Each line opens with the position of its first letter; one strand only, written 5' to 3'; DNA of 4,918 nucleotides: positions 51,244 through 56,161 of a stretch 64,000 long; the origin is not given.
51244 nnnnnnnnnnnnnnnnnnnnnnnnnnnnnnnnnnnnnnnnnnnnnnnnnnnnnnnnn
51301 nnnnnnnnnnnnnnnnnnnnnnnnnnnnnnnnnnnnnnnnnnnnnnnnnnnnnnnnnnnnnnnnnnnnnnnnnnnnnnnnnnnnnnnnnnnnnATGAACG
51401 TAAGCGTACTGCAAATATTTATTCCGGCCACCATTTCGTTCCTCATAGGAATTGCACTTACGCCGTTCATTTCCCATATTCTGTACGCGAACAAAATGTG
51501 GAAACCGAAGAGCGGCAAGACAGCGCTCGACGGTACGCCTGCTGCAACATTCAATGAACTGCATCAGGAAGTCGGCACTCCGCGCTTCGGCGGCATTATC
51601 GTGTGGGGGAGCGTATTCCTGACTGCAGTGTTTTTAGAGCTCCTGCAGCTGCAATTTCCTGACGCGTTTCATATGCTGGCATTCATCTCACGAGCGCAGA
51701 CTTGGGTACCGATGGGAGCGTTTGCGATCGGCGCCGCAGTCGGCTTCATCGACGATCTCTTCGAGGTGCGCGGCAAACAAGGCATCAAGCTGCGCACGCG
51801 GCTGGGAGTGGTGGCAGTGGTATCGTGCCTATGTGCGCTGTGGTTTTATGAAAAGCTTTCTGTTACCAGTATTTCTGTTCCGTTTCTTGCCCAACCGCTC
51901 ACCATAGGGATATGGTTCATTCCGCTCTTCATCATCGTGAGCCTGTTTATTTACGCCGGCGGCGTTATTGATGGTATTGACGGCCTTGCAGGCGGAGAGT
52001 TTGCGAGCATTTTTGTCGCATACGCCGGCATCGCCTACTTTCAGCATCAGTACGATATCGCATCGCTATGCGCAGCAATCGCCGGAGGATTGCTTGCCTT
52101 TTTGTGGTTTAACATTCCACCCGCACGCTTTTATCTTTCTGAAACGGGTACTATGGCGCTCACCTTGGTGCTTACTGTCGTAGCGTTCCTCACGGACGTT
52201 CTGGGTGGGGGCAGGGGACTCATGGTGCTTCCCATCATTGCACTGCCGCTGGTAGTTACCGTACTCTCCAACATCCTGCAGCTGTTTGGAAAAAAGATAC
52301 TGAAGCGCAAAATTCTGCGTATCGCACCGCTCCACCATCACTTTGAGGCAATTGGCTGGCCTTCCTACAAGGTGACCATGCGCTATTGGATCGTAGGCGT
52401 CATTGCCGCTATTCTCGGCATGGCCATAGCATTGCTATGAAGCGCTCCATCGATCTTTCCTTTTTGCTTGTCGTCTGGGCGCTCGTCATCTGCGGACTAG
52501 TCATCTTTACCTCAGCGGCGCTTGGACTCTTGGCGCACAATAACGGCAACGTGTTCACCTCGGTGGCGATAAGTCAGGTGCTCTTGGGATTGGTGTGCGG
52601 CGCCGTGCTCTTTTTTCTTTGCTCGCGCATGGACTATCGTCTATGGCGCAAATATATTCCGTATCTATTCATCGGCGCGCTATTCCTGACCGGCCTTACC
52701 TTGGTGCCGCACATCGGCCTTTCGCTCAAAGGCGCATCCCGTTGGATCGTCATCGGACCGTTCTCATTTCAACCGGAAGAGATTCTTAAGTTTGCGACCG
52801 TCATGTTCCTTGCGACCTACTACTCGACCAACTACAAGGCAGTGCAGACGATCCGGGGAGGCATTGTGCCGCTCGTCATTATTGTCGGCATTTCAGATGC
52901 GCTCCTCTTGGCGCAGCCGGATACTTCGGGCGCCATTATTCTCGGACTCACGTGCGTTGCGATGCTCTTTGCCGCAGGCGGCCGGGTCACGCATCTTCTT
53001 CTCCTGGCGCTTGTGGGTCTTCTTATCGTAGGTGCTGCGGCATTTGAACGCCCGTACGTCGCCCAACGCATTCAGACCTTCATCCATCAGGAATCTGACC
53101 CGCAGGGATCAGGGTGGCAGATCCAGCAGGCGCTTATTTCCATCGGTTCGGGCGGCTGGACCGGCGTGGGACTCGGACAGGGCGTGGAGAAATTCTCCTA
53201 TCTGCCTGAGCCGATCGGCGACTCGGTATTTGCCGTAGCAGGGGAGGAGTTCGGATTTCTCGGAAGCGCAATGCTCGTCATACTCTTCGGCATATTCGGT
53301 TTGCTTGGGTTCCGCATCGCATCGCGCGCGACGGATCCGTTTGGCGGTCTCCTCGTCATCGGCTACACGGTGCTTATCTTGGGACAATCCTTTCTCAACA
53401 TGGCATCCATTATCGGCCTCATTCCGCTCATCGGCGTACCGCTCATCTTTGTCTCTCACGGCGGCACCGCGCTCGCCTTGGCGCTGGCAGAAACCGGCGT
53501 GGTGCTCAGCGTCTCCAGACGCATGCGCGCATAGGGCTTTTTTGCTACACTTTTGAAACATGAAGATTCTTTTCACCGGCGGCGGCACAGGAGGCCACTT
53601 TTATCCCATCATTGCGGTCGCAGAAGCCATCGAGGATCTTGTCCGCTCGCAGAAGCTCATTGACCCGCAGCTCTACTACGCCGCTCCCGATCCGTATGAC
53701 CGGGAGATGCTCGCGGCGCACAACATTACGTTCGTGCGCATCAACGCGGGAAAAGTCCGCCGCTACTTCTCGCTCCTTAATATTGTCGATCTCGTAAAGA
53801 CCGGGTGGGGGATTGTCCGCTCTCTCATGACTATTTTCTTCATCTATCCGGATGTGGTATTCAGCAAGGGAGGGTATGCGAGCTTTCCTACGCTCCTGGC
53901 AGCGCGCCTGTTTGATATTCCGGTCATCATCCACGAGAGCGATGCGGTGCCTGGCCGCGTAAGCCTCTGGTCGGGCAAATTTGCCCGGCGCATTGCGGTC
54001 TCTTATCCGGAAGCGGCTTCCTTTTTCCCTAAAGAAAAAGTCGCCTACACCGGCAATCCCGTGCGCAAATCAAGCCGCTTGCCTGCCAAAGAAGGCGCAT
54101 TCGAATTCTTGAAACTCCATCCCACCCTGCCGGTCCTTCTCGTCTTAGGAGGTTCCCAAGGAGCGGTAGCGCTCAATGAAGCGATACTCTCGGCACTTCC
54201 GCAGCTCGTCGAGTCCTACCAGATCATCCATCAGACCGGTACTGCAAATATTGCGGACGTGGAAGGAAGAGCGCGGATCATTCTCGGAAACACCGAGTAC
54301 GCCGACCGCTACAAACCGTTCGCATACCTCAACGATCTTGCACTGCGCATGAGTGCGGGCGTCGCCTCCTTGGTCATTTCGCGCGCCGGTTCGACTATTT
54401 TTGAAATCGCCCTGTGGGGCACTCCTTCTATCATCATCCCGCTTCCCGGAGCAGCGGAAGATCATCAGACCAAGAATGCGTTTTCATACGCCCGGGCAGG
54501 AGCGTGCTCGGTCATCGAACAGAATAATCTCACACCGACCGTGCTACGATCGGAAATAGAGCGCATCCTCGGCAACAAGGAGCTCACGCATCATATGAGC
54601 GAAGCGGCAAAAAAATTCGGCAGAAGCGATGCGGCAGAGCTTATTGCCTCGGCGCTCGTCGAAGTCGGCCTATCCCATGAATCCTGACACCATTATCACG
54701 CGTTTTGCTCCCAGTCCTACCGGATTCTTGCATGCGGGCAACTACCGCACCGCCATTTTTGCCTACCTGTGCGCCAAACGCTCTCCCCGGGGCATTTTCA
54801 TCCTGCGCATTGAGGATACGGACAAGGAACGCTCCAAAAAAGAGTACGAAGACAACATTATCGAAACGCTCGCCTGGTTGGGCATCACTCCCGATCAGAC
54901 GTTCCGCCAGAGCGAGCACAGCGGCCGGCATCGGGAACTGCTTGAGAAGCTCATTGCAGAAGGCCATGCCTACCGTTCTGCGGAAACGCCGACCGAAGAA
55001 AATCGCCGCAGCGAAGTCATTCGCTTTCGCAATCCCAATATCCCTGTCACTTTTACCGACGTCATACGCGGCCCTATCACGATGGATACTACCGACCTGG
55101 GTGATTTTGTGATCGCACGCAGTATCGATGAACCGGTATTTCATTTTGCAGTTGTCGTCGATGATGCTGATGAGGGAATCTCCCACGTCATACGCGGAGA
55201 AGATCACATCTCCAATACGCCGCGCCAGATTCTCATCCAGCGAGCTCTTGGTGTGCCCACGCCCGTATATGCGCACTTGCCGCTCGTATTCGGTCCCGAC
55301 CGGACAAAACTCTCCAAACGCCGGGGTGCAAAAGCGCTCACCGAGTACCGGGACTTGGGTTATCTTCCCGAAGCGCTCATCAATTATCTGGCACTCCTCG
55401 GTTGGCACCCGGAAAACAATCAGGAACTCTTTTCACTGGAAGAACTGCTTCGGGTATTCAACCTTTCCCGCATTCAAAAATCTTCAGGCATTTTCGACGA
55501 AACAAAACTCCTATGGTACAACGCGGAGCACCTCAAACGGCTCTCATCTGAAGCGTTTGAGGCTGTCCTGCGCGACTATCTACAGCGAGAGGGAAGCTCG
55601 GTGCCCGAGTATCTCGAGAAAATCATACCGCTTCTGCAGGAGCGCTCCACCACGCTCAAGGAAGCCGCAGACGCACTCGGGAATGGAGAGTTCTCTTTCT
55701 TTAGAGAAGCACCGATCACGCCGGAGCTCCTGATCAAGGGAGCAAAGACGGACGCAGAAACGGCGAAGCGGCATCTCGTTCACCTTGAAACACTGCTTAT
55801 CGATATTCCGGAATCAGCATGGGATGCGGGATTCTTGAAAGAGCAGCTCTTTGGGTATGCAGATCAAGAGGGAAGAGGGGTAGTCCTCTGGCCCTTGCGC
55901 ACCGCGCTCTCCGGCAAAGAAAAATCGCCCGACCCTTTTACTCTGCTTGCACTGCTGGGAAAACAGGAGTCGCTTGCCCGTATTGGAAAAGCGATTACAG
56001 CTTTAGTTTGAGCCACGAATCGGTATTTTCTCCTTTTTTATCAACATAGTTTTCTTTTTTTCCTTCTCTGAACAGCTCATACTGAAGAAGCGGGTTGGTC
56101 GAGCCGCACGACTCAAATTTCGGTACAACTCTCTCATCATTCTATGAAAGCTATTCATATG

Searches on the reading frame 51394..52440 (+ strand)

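Call 10: search_protein_families(library=pfam, max_evalue=0.01, proteins=[window:51394-52440:+])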
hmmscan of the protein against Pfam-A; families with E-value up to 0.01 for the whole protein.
window:51394-52440:+ (348 aa): 1 family
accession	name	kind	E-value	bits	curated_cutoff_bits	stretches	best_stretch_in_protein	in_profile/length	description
PF00953.26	Glycos_transf_4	-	9.6e-23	81.4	27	1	107-265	5-157/160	Glycosyl transferase family 4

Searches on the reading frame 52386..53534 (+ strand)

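Call 10: search_protein_families(library=pfam, max_evalue=0.01, proteins=[window:52386-53534:+])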
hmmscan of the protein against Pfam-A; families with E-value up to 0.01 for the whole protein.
window:52386-53534:+ (382 aa): 1 family
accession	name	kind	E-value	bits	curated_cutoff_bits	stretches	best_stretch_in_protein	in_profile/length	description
PF01098.24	FTSW_RODA_SPOVE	-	1.7e-86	290.9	26.4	1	27-380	5-354/356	Cell cycle protein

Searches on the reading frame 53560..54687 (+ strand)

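Call 10: search_protein_families(library=pfam, max_evalue=0.01, proteins=[window:53560-54687:+])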
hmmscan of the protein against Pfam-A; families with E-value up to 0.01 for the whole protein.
window:53560-54687:+ (375 aa): 3 families
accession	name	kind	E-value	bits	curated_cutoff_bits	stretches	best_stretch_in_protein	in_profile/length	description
PF04101.22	Glyco_tran_28_C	-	3.6e-35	121.9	22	1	192-361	1-165/166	Glycosyltransferase family 28 C-terminal domain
PF03033.26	Glyco_transf_28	-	8.9e-28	97.5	26.2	1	3-146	1-138/139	Glycosyltransferase family 28 N-terminal domain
PF13579.12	Glyco_trans_4_4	-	0.0098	16.7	29.7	0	97-145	72-120/158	Glycosyl transferase 4-like domain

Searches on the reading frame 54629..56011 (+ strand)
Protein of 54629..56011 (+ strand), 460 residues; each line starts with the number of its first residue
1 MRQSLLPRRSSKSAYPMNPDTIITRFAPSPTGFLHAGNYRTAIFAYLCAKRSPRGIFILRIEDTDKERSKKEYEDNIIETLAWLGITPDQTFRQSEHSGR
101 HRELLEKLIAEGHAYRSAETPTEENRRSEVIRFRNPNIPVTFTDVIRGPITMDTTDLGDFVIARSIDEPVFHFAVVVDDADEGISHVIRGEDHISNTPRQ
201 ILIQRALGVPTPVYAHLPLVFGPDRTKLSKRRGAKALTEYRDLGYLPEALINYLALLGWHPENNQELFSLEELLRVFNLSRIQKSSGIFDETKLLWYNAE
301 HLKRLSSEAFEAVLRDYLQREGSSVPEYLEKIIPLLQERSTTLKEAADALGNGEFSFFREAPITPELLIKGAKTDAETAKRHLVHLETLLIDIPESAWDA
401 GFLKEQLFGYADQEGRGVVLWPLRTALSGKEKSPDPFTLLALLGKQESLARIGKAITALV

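Call 10: search_protein_families(library=pfam, max_evalue=0.01, proteins=[window:54629-56011:+])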
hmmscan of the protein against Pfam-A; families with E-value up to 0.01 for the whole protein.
window:54629-56011:+ (460 aa): 2 families
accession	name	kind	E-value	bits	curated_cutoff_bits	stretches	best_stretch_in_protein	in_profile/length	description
PF00749.27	tRNA-synt_1c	-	6.2e-79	265.6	23.4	2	124-296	139-314/314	tRNA synthetases class I (E and Q), catalytic domain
PF19269.4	Anticodon_2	-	5.3e-23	82.4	23.6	1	324-456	11-141/141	Anticodon binding domain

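Call 15: find_related_loci(query=window:54629-56011:+, collection=genome_contigs, flank=10000)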
Query window:54629-56011:+ (460 aa) in genome_contigs; peptide patterns used: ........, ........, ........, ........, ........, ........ (x = any residue, [..] = any of these).
255 stretches matched a pattern; 105 encode a relative of the query (tblastn E <= 1e-3); the best 80 are kept; 80 distinct loci.
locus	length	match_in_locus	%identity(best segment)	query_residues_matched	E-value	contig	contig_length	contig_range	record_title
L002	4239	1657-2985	63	15-459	0e+0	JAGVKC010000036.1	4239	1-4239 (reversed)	MAG: Candidatus Paceibacterota bacterium isolate SW_34 c_000000100246, whole genome shotgun sequence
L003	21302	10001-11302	64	22-459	0e+0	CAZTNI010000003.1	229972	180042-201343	MAG TPA_asm: uncultured Candidatus Saccharibacteria bacterium isolate SRP292972_co1_97 genome assembly, contig: NODE_75_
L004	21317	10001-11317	63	22-459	0e+0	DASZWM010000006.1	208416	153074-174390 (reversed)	MAG TPA_asm: Candidatus Paceibacterota bacterium isolate SMAG_U6157 k141_502302, whole genome shotgun sequence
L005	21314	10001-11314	57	20-459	4e-162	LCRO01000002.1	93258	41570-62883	MAG: Candidatus Adlerbacteria bacterium GW2011_GWA1_54_10 UY83_C0002, whole genome shotgun sequence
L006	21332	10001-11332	58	16-459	8e-162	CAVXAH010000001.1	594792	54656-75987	MAG: uncultured bacterium isolate MFD01275.bin.1.77 genome assembly, contig: contig_4149, whole genome shotgun sequence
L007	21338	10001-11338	58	20-460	2e-157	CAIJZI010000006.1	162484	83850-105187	uncultured bacterium isolate AlinenLipids_bin-0397 genome assembly, contig: bin-0397:6/9, whole genome shotgun sequence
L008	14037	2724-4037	53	22-459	6e-157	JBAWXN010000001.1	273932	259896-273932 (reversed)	MAG: bacterium isolate ELA064 MAG064_1, whole genome shotgun sequence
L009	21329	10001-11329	54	19-456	2e-156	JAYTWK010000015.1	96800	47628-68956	MAG: bacterium isolate GFS_5796 GFS_5796_14, whole genome shotgun sequence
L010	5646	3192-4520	54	18-456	2e-155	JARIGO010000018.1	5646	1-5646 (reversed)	MAG: Candidatus Nomurabacteria bacterium isolate CullarsAll.DT.14 k141_1033178, whole genome shotgun sequence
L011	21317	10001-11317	54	17-456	6e-154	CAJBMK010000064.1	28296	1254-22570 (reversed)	uncultured bacterium isolate Loc090907-8m_bin-552 genome assembly, contig: bin-552:64/88, whole genome shotgun sequence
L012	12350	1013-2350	56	18-455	9e-154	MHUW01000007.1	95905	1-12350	MAG: Candidatus Yonathbacteria bacterium RIFCSPLOWO2_01_FULL_47_33b rifcsplowo2_01_scaffold_2054, whole genome shotgun s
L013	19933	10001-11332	54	21-459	3e-153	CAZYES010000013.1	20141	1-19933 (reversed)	MAG TPA_asm: uncultured Candidatus Saccharibacteria bacterium isolate binchicken_co153_50 genome assembly, contig: NODE_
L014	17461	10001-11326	53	16-459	3e-153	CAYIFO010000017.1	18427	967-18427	MAG TPA_asm: uncultured Candidatus Saccharibacteria bacterium isolate ERP119705_co18_164 genome assembly, contig: NODE_3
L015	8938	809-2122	55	17-452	1e-152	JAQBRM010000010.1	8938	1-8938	MAG: Candidatus Nomurabacteria bacterium isolate RYN_399 scaffold_1365861, whole genome shotgun sequence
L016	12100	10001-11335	53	16-459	1e-152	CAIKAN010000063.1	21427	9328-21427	uncultured bacterium isolate AM-2014_bin-3203 genome assembly, contig: bin-3203:63/99, whole genome shotgun sequence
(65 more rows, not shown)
